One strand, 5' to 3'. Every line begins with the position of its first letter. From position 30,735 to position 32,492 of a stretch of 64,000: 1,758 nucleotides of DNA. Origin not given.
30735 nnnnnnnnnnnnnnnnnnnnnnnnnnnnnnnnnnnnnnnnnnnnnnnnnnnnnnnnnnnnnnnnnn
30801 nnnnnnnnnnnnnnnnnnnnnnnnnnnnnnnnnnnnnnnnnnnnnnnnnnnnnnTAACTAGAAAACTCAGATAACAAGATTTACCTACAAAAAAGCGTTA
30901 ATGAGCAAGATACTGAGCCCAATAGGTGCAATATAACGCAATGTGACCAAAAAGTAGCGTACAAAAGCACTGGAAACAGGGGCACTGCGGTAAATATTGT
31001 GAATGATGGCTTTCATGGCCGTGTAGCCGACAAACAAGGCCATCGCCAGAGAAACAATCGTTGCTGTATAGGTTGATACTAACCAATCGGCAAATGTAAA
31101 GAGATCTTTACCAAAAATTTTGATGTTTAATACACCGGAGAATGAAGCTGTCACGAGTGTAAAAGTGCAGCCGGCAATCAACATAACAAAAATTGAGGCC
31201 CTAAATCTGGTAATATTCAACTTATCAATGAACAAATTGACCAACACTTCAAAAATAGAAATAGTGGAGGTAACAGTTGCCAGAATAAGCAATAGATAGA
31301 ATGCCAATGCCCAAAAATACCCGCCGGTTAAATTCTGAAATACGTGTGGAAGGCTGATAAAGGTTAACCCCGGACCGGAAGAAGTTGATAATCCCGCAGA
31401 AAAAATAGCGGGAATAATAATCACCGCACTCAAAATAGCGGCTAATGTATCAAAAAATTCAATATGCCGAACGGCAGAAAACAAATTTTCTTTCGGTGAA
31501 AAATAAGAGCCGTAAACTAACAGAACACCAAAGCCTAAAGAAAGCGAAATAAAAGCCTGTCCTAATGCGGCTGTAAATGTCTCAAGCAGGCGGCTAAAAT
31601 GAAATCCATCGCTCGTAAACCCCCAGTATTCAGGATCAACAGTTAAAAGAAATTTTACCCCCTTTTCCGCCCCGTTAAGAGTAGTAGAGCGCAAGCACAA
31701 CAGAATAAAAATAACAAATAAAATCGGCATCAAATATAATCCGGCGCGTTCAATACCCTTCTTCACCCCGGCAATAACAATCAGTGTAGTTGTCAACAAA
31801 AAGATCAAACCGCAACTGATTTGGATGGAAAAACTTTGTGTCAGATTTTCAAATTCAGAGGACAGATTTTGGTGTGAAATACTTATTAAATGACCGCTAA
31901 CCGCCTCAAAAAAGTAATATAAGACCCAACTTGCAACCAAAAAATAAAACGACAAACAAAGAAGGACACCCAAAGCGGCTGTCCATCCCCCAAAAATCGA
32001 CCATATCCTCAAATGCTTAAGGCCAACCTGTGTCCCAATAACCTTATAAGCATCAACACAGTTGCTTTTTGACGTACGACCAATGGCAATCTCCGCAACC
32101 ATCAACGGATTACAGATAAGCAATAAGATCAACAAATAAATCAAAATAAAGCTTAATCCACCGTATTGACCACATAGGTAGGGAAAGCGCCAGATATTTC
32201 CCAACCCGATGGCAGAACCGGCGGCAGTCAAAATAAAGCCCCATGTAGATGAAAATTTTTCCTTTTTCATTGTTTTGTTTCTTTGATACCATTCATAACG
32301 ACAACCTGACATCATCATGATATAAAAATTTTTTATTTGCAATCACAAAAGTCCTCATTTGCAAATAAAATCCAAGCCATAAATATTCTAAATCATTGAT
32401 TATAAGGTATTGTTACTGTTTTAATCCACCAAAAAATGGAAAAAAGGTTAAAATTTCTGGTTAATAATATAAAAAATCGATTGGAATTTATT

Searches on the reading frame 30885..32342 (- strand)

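Call 6: search_protein_families(library=pfam, proteins=[window:30885-32342:-], max_evalue=0.01)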
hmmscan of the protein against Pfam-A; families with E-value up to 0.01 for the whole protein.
window:30885-32342:- (485 aa): 1 family
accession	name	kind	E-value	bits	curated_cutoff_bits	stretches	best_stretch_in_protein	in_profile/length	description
PF00209.24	SNF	-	1.4e-40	140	27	2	180-481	182-478/524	Sodium:neurotransmitter symporter family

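Call 7: search_protein_families(library=ncbifam, proteins=[window:30885-32342:-], max_evalue=0.01)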
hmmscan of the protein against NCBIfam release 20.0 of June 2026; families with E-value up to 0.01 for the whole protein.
window:30885-32342:- (485 aa): 1 family
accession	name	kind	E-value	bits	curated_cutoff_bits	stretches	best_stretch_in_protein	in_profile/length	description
NF037979.1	Na_transp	subfamily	5.6e-36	124.4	50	1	36-397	7-341/419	sodium-dependent transporter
